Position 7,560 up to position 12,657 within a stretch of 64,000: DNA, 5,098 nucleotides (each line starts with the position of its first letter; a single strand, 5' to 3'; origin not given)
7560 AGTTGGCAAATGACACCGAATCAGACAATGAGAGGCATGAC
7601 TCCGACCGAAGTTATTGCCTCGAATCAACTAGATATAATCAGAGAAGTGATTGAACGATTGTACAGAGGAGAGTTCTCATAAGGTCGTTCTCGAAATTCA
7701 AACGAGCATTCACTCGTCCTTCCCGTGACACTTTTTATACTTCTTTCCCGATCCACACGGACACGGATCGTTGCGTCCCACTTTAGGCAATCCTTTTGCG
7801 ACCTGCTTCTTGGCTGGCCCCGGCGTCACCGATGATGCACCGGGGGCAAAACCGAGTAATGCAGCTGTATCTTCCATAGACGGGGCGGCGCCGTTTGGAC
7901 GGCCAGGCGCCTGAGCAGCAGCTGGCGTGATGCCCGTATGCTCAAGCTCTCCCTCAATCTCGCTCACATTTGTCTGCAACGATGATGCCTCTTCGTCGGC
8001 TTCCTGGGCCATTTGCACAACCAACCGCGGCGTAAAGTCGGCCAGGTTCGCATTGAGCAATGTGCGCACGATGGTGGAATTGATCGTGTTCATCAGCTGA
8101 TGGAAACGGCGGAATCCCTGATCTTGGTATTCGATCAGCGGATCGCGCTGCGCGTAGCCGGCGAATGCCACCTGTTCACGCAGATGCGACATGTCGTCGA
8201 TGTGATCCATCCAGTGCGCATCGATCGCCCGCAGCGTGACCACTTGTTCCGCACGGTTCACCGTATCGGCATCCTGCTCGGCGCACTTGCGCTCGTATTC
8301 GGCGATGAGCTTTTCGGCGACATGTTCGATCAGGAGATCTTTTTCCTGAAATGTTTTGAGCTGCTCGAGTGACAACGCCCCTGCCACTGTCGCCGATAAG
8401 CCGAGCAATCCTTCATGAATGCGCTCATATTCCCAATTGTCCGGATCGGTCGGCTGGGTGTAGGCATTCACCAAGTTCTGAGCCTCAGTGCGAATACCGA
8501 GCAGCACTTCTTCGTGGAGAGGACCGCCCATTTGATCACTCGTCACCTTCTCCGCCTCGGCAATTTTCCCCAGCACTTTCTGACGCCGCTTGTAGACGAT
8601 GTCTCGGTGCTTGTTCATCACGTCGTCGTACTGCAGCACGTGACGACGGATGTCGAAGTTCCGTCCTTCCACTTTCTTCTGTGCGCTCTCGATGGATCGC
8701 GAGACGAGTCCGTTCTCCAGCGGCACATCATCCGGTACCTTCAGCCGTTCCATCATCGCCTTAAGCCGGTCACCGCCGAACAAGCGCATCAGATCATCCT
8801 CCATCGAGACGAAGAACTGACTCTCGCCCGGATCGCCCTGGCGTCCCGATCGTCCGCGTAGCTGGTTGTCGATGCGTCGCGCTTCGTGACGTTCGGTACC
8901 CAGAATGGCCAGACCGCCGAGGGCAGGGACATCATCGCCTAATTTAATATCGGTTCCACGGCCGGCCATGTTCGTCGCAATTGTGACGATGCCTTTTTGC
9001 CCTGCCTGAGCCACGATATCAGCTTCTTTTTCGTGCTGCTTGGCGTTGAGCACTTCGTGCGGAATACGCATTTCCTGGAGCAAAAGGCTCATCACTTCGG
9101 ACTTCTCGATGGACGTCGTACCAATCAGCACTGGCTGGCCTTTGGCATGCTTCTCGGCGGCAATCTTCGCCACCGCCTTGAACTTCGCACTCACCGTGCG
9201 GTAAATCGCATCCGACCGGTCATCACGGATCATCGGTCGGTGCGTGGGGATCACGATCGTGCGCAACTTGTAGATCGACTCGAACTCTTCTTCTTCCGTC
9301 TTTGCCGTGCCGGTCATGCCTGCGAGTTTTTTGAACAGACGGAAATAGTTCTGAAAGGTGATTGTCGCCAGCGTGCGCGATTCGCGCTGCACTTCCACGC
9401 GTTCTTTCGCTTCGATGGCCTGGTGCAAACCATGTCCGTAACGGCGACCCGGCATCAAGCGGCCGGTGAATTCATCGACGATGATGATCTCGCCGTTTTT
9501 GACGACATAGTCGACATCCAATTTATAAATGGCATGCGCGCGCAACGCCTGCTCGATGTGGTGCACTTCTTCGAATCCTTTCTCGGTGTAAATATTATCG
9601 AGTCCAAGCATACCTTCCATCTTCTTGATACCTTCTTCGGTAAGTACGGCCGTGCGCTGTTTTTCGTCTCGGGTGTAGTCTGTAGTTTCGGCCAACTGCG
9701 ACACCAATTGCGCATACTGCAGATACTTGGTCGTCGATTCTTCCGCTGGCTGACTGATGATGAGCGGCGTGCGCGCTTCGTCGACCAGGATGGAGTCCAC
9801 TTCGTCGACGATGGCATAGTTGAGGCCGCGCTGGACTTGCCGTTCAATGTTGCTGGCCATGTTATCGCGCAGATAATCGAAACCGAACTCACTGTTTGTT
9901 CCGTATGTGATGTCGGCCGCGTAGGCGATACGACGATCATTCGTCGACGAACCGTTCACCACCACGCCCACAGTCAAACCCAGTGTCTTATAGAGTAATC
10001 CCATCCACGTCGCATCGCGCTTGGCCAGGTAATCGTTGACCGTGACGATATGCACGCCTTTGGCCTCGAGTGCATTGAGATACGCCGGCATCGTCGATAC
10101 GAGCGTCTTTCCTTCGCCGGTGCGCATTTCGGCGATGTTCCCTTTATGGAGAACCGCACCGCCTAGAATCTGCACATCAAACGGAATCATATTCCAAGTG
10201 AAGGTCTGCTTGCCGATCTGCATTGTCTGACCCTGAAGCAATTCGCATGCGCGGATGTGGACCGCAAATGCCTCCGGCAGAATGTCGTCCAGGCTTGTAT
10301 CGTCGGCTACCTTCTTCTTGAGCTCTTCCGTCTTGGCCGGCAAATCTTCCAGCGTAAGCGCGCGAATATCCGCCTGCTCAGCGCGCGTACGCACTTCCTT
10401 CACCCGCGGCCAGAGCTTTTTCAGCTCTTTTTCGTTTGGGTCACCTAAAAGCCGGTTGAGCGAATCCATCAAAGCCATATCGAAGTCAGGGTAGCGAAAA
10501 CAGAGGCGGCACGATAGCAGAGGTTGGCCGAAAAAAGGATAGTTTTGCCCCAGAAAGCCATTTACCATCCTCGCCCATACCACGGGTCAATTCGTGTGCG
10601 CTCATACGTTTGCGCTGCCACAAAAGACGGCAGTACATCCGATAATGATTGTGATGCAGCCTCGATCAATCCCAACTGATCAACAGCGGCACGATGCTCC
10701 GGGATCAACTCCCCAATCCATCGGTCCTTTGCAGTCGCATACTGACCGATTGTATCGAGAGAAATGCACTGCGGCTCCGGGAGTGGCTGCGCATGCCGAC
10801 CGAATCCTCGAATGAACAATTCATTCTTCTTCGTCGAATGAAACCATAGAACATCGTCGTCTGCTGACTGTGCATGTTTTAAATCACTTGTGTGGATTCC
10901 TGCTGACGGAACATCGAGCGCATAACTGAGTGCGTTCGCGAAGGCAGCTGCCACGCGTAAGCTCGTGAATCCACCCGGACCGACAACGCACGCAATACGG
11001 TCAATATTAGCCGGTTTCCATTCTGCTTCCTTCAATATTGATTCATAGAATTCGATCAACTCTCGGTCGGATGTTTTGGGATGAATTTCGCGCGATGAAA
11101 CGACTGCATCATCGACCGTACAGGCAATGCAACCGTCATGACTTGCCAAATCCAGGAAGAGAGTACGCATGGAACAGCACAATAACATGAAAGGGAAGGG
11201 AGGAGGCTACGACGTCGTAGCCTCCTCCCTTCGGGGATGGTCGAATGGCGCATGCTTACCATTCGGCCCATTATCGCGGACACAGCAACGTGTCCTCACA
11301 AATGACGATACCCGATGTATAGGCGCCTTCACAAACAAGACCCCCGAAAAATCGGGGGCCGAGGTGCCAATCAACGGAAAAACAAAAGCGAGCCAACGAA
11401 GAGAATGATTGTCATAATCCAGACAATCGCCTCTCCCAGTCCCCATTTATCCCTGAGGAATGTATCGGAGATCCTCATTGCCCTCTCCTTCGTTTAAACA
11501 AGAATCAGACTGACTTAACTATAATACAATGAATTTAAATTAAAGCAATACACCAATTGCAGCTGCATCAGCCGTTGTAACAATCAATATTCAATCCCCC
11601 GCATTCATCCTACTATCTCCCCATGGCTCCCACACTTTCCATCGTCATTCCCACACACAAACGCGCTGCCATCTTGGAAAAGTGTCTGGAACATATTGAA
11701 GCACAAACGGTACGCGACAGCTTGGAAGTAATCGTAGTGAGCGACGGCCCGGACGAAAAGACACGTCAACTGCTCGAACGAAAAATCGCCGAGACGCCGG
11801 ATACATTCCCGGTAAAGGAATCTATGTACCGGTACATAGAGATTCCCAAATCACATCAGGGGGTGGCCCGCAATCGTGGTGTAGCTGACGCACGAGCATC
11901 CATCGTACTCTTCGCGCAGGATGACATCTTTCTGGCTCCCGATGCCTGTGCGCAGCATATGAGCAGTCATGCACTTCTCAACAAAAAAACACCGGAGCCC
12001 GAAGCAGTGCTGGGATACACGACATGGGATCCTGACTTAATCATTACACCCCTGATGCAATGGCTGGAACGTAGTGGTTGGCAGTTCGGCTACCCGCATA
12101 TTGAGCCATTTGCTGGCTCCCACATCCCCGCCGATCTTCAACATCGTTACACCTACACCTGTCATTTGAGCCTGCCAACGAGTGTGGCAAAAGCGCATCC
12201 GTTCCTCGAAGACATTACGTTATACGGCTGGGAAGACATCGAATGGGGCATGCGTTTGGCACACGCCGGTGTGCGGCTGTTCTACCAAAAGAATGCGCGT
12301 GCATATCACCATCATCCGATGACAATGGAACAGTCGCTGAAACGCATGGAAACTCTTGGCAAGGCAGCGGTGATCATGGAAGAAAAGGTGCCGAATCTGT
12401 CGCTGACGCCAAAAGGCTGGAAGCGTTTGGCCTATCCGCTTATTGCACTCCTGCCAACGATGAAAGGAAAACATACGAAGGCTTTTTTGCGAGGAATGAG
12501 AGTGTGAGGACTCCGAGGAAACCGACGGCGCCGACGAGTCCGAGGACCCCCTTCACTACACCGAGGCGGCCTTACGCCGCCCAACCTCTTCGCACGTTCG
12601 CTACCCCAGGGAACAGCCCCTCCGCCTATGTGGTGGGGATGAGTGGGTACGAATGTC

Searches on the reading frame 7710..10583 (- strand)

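Call 34: search_protein_families(library=pfam, proteins=[window:7710-10583:-], max_evalue=0.001)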
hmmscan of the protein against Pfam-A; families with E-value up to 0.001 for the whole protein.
window:7710-10583:- (957 aa): 7 families
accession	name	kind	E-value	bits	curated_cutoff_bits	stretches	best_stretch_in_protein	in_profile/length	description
PF07517.20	SecA_DEAD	-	1.2e-116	389.5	24.6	1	43-435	2-290/290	SecA DEAD-like domain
PF21090.3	P-loop_SecA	-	3.8e-78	262.2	27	2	450-551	1-102/205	SecA P-loop domain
PF07516.18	SecA_SW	-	1.4e-52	179.1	26.7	1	621-845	1-199/200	SecA Wing and Scaffold domain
PF01043.26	SecA_PP_bind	-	5.9e-41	139.9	23.5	1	283-391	2-110/110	SecA preprotein cross-linking domain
PF02810.21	SEC-C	-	3.2e-10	40.1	20.4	1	937-955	1-19/19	SEC-C motif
PF00270.35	DEAD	-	2.3e-06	27.9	26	1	148-269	16-133/167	DEAD/DEAH box helicase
PF00271.37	Helicase_C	-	0.0003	21.4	23.5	0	467-583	2-110/110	Helicase conserved C-terminal domain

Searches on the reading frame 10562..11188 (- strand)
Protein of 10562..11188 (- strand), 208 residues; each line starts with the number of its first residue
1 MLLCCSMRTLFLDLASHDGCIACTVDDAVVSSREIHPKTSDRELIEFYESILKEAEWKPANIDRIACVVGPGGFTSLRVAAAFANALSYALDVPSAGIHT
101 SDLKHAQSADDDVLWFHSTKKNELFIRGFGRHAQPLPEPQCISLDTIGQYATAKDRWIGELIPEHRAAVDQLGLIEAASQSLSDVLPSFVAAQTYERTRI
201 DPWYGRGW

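Call 34: search_protein_families(library=pfam, proteins=[window:10562-11188:-], max_evalue=0.001)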
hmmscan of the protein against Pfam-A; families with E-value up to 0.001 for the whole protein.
window:10562-11188:- (208 aa): 1 family
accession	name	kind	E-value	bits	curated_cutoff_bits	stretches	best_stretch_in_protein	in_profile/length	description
PF00814.31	TsaD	-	3.4e-15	56.9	24.8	1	41-103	30-92/264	tRNA N6-adenosine threonylcarbamoyltransferase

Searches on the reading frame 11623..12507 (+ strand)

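Call 34: search_protein_families(library=pfam, proteins=[window:11623-12507:+], max_evalue=0.001)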
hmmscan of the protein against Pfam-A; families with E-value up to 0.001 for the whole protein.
window:11623-12507:+ (294 aa): 3 families
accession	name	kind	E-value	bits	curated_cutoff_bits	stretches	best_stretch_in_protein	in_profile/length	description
PF00535.33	Glycos_transf_2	-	1.4e-14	54.8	23.3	1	6-111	1-98/168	Glycosyl transferase family 2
PF13641.12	Glyco_tranf_2_3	-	3.7e-09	37.4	27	1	3-108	1-103/230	Glycosyltransferase like family 2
PF10111.15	Glyco_tranf_2_2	-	0.00051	20.1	27.3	1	7-115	2-105/276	Glycosyltransferase like family 2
